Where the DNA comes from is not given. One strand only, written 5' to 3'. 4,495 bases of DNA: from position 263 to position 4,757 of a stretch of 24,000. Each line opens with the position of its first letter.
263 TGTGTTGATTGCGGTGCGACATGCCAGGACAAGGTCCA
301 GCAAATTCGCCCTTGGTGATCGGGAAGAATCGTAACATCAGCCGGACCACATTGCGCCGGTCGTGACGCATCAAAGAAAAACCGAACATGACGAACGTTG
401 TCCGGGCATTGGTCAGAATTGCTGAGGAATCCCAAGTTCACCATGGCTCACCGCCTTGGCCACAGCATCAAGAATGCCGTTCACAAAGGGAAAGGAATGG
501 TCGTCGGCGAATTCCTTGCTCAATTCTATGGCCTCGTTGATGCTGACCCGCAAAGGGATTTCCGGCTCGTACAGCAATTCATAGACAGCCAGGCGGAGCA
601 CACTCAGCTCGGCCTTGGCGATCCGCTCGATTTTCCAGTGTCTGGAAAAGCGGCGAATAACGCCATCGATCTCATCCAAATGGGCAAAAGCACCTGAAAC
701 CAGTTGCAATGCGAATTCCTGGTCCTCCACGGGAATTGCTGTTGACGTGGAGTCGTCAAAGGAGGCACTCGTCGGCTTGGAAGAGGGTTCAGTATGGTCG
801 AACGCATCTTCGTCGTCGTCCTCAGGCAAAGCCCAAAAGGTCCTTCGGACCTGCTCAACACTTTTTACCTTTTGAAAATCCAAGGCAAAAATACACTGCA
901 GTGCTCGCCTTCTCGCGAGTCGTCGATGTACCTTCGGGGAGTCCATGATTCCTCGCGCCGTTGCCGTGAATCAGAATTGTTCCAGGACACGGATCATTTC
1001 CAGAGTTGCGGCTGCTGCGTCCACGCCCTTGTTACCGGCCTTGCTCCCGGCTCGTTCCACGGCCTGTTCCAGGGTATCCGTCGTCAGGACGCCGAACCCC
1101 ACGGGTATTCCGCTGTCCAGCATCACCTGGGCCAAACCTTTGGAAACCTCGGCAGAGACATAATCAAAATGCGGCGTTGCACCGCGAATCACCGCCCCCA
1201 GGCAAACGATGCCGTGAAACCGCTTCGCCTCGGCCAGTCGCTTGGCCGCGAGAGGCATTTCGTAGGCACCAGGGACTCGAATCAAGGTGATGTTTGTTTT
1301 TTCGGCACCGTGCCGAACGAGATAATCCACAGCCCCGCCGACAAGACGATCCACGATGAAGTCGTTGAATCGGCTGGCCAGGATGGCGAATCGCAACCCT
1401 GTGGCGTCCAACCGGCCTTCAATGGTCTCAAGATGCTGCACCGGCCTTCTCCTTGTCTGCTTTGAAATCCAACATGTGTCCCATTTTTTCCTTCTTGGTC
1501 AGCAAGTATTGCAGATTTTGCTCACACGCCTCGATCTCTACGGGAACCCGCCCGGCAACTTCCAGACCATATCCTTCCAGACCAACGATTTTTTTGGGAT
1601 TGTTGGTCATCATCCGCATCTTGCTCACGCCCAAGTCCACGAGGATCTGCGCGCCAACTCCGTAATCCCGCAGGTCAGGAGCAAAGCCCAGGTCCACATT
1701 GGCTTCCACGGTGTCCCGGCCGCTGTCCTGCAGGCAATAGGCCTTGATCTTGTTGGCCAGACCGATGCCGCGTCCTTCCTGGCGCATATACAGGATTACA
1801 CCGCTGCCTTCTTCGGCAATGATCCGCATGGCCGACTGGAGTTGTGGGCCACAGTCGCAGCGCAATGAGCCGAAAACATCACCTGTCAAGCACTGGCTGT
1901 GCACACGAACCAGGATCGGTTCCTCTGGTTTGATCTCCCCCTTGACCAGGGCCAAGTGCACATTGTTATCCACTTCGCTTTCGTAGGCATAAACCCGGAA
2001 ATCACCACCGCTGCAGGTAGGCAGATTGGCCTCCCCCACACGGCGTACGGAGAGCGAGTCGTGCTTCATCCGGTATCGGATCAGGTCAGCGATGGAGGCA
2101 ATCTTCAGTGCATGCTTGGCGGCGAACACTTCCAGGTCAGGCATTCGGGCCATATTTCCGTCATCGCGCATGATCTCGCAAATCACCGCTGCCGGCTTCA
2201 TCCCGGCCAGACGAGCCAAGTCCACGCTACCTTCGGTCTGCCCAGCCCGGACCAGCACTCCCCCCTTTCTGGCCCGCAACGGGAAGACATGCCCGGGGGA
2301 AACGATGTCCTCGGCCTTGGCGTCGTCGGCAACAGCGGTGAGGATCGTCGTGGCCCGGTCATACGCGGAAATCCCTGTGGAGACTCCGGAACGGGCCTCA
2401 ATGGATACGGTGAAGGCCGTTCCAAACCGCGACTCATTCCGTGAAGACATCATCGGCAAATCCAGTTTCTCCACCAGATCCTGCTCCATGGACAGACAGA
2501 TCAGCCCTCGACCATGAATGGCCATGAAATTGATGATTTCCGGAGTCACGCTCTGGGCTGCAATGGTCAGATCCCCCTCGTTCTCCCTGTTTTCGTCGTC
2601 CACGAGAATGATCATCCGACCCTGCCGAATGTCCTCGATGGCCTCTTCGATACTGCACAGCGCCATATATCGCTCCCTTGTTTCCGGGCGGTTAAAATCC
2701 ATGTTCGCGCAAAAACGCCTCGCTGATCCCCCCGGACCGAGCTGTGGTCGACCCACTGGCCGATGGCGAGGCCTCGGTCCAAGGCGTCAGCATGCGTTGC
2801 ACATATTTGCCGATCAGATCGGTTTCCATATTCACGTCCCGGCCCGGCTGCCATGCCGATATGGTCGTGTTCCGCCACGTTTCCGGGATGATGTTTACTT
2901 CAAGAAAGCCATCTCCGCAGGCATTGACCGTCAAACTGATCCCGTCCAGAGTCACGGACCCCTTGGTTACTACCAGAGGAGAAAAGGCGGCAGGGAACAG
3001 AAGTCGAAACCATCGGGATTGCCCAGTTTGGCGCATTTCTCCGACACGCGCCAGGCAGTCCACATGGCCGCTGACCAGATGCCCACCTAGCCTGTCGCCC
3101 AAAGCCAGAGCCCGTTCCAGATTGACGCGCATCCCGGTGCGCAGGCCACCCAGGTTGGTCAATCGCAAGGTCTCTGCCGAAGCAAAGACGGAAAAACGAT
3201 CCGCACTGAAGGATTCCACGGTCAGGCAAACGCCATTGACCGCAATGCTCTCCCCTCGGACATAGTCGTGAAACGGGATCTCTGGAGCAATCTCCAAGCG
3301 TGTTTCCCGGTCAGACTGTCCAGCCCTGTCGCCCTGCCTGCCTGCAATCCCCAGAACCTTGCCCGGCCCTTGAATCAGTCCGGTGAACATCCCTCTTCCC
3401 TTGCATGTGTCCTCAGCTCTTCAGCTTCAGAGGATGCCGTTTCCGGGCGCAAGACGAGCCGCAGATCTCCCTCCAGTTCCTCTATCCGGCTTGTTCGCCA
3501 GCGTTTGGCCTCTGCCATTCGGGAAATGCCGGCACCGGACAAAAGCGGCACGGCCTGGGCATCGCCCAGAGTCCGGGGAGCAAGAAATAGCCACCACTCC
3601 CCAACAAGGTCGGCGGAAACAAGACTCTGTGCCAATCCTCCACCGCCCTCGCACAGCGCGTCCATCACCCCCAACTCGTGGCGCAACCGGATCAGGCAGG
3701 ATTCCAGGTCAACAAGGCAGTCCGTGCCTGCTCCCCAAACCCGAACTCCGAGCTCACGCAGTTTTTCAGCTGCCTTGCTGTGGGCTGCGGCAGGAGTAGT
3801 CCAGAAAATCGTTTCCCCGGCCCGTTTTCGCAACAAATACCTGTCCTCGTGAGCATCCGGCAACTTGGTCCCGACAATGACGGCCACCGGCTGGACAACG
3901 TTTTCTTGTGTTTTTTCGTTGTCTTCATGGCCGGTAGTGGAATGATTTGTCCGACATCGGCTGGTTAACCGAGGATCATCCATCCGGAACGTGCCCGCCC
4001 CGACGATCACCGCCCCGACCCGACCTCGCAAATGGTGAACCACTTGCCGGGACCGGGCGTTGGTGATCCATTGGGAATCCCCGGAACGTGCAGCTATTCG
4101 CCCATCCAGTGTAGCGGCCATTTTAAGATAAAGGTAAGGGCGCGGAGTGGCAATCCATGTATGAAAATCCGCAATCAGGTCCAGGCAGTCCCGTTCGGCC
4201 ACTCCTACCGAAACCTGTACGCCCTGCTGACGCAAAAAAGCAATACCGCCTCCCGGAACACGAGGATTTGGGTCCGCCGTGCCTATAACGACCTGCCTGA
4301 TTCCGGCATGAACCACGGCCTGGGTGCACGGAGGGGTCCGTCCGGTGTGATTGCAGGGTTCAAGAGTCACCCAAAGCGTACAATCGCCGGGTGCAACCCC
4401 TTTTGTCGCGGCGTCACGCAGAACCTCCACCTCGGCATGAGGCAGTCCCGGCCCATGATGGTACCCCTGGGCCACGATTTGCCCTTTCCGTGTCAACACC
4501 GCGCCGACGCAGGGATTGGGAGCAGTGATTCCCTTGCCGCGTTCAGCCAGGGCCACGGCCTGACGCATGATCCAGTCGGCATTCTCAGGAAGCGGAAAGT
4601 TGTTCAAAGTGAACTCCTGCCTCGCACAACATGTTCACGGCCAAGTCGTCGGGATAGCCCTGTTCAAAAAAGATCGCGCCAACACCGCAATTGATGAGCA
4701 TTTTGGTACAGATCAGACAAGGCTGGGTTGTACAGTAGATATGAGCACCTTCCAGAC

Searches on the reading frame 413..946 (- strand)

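Call 33: search_protein_families(library=pfam, proteins=[window:413-946:-], max_evalue=0.00001)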
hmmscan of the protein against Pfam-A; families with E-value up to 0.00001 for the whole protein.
window:413-946:- (177 aa): 1 family
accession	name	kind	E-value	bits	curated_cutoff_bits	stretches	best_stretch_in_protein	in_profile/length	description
PF01029.23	NusB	-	3e-32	112.2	23.1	1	12-164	4-133/133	NusB family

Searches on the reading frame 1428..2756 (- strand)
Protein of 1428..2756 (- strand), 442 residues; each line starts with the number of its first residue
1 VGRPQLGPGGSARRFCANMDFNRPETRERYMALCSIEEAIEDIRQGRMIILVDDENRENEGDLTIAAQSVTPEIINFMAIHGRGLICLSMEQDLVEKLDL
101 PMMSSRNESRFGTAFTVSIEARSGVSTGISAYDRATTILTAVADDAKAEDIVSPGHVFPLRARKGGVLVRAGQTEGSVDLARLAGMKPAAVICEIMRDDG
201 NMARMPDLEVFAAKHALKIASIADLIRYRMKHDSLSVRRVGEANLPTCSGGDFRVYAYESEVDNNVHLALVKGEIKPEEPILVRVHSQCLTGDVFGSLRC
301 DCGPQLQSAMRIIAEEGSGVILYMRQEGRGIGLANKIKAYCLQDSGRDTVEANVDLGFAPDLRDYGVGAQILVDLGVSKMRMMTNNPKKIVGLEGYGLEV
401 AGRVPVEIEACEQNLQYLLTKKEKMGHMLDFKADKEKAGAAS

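Call 33: search_protein_families(library=pfam, proteins=[window:1428-2756:-], max_evalue=0.00001)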
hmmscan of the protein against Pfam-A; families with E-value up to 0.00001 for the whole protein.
window:1428-2756:- (442 aa): 2 families
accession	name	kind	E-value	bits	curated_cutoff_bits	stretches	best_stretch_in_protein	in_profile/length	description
PF00926.24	DHBP_synthase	-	1.8e-85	285.7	26.4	1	37-228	1-191/191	3,4-dihydroxy-2-butanone 4-phosphate synthase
PF00925.25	GTP_cyclohydro2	-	6.3e-75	250.7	23.3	1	239-405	2-165/165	GTP cyclohydrolase II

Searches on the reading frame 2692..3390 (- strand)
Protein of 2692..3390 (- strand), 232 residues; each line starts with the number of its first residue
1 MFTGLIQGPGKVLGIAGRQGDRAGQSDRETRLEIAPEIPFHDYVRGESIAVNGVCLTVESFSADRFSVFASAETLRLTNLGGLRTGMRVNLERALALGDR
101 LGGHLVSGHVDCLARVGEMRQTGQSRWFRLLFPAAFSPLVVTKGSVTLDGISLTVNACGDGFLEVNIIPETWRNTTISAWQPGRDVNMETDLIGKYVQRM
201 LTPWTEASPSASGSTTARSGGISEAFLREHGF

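Call 33: search_protein_families(library=pfam, proteins=[window:2692-3390:-], max_evalue=0.00001)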
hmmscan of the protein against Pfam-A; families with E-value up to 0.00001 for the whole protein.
window:2692-3390:- (232 aa): 1 family
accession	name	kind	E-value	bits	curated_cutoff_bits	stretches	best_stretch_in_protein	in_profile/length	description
PF00677.23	Lum_binding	-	8e-45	151.2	27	2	107-191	1-86/86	Lumazine binding domain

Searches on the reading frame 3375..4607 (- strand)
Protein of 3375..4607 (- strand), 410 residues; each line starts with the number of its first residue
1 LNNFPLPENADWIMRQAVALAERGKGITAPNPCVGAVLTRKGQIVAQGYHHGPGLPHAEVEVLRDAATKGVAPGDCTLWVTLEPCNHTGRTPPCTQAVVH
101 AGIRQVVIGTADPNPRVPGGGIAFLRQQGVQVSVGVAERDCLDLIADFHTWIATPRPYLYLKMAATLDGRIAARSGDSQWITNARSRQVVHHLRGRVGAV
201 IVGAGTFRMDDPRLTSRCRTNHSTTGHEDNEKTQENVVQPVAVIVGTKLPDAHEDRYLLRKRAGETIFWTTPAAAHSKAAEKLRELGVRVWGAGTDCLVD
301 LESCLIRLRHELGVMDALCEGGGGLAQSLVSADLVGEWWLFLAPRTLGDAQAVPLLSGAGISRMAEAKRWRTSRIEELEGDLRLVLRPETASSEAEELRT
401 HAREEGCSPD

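Call 33: search_protein_families(library=pfam, proteins=[window:3375-4607:-], max_evalue=0.00001)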
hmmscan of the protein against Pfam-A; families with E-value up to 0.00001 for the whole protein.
window:3375-4607:- (410 aa): 3 families
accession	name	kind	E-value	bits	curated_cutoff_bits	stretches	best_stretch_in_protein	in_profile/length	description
PF01872.23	RibD_C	-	3.5e-38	131.8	24.1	1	157-380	1-193/197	RibD C-terminal domain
PF00383.29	dCMP_cyt_deam_1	-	2.6e-20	72.6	25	1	8-110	2-102/102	Cytidine and deoxycytidylate deaminase zinc-binding region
PF14437.12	MafB19-deam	-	9.8e-14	51.9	27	1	9-150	2-139/142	MafB19-like deaminase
